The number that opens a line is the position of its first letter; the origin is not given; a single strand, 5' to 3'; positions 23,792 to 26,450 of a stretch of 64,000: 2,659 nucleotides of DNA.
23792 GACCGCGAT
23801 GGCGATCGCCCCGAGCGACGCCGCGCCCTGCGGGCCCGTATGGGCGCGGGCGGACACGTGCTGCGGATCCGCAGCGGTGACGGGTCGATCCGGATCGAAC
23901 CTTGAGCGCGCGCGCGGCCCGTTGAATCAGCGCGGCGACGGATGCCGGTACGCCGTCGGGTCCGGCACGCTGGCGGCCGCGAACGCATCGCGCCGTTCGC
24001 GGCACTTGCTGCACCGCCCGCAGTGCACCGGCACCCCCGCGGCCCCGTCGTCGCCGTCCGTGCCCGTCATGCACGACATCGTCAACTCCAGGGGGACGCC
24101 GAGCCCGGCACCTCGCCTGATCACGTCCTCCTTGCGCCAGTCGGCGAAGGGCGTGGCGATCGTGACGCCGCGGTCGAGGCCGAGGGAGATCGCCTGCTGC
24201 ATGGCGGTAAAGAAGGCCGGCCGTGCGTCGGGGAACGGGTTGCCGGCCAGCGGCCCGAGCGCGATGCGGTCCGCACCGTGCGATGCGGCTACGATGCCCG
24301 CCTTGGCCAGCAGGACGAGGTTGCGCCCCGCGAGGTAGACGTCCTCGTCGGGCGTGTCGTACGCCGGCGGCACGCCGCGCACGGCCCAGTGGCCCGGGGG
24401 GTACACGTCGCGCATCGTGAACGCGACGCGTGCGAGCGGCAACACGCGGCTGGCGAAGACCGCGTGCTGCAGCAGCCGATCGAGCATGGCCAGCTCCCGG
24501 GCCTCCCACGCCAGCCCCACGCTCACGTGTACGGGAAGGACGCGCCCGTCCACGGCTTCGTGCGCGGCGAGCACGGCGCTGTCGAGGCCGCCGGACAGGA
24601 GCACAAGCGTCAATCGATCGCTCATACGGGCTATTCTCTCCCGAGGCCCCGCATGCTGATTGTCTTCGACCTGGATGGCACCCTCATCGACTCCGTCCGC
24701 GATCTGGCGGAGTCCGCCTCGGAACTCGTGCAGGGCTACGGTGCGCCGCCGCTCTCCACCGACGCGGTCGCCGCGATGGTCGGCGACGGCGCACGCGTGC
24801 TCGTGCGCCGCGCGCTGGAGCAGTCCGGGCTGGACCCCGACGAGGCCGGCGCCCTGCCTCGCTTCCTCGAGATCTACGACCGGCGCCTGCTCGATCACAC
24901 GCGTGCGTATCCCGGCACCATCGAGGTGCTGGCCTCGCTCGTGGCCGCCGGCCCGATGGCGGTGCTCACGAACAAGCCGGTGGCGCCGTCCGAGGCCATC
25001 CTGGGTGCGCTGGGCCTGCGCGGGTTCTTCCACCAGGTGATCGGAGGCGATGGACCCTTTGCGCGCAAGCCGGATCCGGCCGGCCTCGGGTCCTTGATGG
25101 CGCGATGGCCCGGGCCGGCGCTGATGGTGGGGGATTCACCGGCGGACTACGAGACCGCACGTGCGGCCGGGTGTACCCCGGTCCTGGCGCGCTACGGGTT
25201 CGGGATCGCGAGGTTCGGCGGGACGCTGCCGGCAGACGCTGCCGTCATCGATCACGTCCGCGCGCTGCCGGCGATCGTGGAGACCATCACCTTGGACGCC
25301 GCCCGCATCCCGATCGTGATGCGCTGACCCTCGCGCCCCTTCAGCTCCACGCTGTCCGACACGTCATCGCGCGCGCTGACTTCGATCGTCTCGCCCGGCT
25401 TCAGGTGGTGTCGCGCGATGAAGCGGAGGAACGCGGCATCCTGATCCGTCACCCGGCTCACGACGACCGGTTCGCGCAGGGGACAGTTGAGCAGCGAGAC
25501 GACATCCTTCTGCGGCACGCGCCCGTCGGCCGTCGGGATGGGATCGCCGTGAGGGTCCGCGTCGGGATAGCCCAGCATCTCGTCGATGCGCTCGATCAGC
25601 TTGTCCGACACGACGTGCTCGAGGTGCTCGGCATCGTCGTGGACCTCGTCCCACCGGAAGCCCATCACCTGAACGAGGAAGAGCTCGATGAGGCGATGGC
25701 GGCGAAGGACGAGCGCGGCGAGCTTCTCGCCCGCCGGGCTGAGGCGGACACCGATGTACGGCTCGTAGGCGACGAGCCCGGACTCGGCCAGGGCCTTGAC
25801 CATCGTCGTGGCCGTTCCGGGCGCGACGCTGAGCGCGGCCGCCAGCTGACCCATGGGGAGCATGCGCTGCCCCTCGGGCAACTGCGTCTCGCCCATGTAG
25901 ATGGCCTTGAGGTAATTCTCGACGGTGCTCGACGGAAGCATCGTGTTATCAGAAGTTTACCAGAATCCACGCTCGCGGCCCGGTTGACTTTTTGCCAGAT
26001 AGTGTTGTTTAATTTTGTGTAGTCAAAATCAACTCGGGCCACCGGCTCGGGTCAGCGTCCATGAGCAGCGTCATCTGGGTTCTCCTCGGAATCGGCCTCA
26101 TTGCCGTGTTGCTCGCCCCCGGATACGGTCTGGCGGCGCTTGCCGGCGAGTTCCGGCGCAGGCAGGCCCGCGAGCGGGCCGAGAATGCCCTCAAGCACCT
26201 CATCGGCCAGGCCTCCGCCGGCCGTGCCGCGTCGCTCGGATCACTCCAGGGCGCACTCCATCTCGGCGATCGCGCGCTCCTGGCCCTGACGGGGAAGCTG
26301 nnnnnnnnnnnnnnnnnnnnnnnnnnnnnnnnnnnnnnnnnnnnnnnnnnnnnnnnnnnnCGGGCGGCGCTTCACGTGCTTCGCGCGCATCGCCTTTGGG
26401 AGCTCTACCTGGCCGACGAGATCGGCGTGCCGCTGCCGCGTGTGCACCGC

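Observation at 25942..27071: DtxR-like module with an N-terminal hydrophobic helix fused to FeoA, opposite a canonical DtxR repressor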

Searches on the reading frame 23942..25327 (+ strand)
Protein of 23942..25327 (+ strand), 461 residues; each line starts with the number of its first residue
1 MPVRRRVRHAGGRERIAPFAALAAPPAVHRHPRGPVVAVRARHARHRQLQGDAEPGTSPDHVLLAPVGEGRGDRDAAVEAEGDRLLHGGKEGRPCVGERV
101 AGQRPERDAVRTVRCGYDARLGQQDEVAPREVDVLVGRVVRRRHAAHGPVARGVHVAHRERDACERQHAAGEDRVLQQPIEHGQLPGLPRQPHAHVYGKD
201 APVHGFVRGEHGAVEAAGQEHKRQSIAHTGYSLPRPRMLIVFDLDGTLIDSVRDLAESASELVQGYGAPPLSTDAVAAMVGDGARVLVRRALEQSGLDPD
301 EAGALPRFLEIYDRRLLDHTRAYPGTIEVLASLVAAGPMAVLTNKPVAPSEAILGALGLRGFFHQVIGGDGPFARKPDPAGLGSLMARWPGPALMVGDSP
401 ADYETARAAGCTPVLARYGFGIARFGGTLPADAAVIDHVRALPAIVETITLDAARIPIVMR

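Call 61: search_protein_families(library=pfam, proteins=[window:23942-25327:+], max_evalue=0.0001)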
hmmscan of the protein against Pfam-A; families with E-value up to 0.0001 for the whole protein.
window:23942-25327:+ (461 aa): 3 families
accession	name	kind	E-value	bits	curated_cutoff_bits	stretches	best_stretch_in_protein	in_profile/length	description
PF13419.12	HAD_2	-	5.8e-26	92.1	23.8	1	240-412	1-174/178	Haloacid dehalogenase-like hydrolase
PF00702.32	Hydrolase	-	5.6e-25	89.3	26.4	1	239-410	3-191/191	haloacid dehalogenase-like hydrolase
PF12710.13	HAD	-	5e-07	30.8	27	1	240-407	1-189/189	haloacid dehalogenase-like hydrolase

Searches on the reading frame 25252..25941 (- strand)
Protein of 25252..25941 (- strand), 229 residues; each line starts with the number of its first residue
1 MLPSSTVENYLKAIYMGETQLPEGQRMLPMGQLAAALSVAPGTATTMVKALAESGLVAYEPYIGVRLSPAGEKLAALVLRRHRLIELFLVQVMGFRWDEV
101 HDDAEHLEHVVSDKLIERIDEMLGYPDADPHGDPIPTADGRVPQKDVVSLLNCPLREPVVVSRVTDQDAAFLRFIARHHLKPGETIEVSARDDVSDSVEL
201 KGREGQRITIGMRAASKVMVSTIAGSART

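Call 5: search_protein_families(library=pfam, proteins=[window:25252-25941:-], max_evalue=0.01)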
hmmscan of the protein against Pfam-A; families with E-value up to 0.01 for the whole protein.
window:25252-25941:- (229 aa): 7 families
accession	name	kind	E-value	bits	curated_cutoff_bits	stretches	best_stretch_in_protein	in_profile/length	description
PF02742.21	Fe_dep_repr_C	-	3.8e-31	107.3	27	1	69-137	2-70/70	Iron dependent repressor, metal binding and dimerisation domain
PF04023.20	FeoA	-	3.3e-12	46.7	23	1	149-221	2-73/74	FeoA domain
PF01325.25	Fe_dep_repress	-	7.7e-12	45.7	26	1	5-65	4-60/60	Iron dependent repressor, N-terminal DNA binding domain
PF12802.13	MarR_2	-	0.00025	21.6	27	0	26-60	20-53/61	MarR family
PF01047.28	MarR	-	0.00029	21.1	24.6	1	28-57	18-47/59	MarR family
PF09339.16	HTH_IclR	-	0.001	19.3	22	1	23-61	14-52/52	IclR helix-turn-helix domain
PF13412.12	HTH_24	-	0.0092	16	21.9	0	29-57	19-47/48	Winged helix-turn-helix DNA-binding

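Call 6: search_protein_families(library=ncbifam, proteins=[window:25252-25941:-], max_evalue=0.01)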
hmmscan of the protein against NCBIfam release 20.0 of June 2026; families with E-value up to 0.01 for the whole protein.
window:25252-25941:- (229 aa): 4 families
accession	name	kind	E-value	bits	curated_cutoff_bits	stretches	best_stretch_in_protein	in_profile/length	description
NF047407.1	TransRegMntRTherm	equivalog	1.3e-51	175.5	350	1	6-201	9-205/227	manganese-dependent transcriptional regulator MntR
NF053665.1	TransRegDtxRActin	equivalog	2e-25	89.6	290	1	6-221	7-231/233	iron-dependent transcriptional repressor DtxR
NF008273.0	PRK11050.1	equivalog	2.9e-18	66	153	1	32-121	59-147/156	manganese-binding transcriptional regulator MntR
NF003025.0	PRK03902.1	equivalog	1.3e-17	64.1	138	1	4-129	3-123/142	transcriptional regulator MntR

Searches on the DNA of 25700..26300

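Call 69: search_rna_families(source=window, start=25700, end=26300, threshold=evalue, max_evalue=1)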
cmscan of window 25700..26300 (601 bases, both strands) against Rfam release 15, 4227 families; matches with E-value up to 1: 1.
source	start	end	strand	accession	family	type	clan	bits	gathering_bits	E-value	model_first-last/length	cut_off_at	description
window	25758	25836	-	RF03748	mir-2772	Gene; miRNA;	-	22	110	0.044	1-86/86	no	mir-2772 microRNA precursor family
